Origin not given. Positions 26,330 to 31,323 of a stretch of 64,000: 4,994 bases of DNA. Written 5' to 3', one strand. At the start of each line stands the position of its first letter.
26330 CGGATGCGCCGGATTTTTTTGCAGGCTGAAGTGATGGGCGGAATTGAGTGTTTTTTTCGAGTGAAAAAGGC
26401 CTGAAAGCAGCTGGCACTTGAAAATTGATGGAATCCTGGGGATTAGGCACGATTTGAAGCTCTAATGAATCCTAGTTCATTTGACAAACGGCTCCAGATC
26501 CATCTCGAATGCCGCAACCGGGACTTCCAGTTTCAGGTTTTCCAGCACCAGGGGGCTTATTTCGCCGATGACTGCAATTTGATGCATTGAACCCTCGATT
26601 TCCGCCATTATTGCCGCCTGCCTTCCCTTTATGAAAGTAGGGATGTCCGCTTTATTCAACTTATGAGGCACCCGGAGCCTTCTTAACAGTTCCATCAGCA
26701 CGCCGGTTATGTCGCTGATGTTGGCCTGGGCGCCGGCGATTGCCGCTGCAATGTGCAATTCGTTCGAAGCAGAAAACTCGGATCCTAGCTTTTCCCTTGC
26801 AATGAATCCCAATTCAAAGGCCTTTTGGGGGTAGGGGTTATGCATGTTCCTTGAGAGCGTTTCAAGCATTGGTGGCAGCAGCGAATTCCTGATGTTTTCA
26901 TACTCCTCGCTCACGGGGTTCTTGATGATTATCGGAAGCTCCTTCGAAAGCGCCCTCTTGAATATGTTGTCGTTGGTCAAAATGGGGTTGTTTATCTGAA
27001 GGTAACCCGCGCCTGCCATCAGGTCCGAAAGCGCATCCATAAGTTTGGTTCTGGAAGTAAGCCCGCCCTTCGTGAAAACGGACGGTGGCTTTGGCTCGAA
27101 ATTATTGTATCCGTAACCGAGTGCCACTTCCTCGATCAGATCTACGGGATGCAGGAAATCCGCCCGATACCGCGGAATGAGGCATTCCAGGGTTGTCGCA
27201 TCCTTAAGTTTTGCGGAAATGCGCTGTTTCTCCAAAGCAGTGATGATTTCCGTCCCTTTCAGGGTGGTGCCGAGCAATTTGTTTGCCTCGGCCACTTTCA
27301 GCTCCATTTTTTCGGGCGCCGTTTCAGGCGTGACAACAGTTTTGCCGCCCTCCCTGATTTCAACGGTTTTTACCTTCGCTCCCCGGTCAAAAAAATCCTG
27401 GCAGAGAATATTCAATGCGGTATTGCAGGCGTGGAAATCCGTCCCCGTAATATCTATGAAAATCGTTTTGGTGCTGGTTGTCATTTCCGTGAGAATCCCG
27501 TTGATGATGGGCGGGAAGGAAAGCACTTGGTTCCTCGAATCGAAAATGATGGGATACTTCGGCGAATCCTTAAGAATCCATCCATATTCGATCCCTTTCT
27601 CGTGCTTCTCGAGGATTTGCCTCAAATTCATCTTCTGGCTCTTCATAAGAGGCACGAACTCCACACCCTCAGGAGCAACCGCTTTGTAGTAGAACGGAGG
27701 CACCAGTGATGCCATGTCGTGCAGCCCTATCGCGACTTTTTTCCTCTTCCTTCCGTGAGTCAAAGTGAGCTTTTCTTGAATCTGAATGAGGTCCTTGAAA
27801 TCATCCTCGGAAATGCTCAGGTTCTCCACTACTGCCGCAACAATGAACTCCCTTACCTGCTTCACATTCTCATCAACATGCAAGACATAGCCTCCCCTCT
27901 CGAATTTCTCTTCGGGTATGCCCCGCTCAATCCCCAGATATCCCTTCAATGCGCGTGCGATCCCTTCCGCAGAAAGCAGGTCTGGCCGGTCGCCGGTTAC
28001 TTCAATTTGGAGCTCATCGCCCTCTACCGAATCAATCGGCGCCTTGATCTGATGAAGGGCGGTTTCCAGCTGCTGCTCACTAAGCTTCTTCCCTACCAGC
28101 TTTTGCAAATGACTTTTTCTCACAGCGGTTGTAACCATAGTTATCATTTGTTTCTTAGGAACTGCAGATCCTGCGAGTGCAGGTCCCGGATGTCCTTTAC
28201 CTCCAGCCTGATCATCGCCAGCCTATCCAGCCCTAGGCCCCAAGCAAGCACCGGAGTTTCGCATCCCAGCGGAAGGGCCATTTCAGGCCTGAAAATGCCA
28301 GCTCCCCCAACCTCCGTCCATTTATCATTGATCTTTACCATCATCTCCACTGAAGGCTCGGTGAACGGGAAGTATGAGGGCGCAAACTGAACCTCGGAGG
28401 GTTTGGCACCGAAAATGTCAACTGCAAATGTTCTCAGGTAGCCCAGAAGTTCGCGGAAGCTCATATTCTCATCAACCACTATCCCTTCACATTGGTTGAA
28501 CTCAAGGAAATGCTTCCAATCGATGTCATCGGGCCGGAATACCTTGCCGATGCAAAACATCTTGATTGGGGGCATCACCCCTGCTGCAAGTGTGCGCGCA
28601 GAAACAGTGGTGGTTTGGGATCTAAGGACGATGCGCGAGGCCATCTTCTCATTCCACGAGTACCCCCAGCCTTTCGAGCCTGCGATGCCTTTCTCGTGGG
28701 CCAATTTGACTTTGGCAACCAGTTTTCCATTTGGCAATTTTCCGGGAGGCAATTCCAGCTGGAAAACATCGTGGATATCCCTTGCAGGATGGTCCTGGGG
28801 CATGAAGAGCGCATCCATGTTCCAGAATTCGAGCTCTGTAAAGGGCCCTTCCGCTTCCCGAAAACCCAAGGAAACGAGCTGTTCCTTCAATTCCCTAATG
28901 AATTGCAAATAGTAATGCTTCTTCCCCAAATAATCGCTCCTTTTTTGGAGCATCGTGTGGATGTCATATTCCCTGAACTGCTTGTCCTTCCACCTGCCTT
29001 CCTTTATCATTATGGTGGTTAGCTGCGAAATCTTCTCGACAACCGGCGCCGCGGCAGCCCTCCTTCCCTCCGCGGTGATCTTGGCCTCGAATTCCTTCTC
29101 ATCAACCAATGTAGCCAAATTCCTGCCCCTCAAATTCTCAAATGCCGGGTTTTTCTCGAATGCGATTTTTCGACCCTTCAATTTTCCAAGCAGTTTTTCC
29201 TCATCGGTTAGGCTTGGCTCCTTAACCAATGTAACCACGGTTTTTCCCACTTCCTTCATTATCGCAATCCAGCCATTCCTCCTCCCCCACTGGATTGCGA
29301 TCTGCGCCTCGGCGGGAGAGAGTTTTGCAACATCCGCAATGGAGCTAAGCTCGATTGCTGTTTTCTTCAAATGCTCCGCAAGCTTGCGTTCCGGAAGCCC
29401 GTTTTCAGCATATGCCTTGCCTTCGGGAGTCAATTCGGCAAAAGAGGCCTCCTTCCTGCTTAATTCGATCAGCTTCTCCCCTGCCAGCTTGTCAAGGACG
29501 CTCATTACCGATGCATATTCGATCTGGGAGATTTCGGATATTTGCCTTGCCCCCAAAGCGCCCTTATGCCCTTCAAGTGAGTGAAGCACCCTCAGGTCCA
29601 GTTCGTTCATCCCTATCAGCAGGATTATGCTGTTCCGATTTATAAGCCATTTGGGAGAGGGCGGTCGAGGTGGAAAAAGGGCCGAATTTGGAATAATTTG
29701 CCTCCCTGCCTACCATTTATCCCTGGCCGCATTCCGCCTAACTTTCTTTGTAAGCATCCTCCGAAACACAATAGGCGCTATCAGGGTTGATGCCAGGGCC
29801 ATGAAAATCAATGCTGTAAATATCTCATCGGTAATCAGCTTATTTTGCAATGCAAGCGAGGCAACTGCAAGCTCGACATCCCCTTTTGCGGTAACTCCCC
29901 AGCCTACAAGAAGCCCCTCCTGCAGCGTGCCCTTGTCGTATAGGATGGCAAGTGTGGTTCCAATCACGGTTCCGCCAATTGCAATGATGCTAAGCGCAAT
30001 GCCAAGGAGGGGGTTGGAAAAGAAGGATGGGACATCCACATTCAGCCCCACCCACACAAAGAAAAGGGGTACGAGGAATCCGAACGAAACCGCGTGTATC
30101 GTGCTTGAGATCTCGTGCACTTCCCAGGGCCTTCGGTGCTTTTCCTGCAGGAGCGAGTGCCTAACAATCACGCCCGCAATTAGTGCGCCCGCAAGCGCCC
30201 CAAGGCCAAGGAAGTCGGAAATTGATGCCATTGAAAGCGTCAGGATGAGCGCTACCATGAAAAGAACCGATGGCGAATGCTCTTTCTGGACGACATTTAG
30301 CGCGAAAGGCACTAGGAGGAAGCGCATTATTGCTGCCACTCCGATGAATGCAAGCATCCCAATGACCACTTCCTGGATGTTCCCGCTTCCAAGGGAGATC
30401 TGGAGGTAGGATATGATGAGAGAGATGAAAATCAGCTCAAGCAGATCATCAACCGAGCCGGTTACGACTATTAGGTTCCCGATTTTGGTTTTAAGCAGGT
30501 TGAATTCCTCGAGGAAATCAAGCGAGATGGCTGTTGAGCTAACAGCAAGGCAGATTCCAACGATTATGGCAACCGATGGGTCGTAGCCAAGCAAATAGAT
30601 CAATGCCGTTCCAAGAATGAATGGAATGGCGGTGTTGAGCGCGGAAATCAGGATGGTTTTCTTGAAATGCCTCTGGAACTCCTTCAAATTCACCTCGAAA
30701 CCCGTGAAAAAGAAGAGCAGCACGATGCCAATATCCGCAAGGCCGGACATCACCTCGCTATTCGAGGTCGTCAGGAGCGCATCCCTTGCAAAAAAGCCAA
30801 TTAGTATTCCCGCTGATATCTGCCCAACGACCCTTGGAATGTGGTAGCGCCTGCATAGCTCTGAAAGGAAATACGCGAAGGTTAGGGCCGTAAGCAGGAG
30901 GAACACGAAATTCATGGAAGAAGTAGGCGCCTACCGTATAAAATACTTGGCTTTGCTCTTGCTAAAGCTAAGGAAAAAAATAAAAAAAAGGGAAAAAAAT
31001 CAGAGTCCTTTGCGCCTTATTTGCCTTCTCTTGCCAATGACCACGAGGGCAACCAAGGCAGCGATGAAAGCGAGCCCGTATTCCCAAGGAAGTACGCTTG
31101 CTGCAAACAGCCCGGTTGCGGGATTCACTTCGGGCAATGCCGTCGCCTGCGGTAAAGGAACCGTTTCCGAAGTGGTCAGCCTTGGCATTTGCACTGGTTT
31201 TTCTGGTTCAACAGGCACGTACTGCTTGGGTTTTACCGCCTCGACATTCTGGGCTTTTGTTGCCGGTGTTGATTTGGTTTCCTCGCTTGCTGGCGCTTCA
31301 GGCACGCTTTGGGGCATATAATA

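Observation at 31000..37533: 2177-aa surface protein: triplicated Cys module, about 12 Ig-like tandem repeats, glycosylation-type stalk and C-terminal TM anchor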

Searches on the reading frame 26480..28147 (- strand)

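Call 18: search_protein_families(library=pfam, proteins=[window:26480-28147:-], max_evalue=0.001)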
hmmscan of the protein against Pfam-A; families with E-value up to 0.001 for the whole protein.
window:26480-28147:- (556 aa): 4 families
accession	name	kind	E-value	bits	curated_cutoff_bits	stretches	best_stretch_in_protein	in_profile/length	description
PF17759.6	tRNA_synthFbeta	-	2.9e-35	122.1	22.4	1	355-551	6-214/214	Phenylalanyl tRNA synthetase beta chain CLM domain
PF03484.21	B5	-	7.2e-23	81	28.6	1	281-347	1-67/67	tRNA synthetase B5 domain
PF18262.7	PhetRS_B1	-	2.6e-06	28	26.8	1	4-72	1-82/83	Phe-tRNA synthetase beta subunit B1 domain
PF03483.22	B3_4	-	1e-05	25.7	29.3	1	119-238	37-129/174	B3/4 domain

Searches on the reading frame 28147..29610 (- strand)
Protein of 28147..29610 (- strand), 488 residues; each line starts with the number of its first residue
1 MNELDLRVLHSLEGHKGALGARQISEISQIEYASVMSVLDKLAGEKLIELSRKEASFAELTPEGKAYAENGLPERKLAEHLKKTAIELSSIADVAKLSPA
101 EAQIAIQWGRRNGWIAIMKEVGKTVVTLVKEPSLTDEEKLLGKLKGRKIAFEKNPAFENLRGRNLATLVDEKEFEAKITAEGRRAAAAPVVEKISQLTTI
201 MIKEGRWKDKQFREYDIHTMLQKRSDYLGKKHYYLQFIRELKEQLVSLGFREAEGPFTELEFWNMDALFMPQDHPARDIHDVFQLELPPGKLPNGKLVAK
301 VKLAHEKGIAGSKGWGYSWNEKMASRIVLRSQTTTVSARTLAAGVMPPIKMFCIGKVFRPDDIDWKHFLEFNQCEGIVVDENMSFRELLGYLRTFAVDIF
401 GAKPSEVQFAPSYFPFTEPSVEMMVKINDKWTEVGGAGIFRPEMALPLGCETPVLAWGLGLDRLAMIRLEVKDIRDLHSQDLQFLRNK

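Call 18: search_protein_families(library=pfam, proteins=[window:28147-29610:-], max_evalue=0.001)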
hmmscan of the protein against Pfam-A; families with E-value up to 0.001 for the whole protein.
window:28147-29610:- (488 aa): 2 families
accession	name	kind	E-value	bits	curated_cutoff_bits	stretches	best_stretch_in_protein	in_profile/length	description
PF01409.25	tRNA-synt_2d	-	1.1e-81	274.5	19.8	1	220-487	5-245/246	tRNA synthetases class II core domain (F)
PF00152.25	tRNA-synt_2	-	8.5e-05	22.2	25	0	350-375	93-118/308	tRNA synthetases class II (D, K and N)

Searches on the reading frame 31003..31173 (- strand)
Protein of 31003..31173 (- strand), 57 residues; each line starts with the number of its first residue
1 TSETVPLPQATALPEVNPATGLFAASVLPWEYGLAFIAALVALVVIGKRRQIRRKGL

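Call 55: search_protein_families(library=ncbifam, proteins=[window:31003-31173:-], max_evalue=10)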
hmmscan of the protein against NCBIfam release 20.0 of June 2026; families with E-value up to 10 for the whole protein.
seq(57 aa): 1 family
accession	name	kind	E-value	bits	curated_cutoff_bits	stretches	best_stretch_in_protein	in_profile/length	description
NF033846.1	Rumino_NPXTG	domain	0.013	15.8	23.5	1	34-50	13-29/30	NPXTG-anchored protein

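Call 71: search_protein_representatives(alignment_id=A5)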
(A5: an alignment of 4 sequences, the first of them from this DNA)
Query: 4 sequences, 47 profile positions. Proteins with E-value up to 0.001 (for the whole library): 6; up to 1e-10: 3; up to 1e-30: 0. The best 6 are listed.
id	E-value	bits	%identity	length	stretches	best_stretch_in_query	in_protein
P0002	4.6e-17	77.2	-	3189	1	1-44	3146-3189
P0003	2.9e-16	74.6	-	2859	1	2-47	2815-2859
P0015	1.0e-10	56.9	-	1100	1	5-45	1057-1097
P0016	1.6e-05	40.3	-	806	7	2-19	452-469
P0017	5.6e-05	38.5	-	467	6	9-21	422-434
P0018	1.1e-04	37.6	-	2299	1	12-45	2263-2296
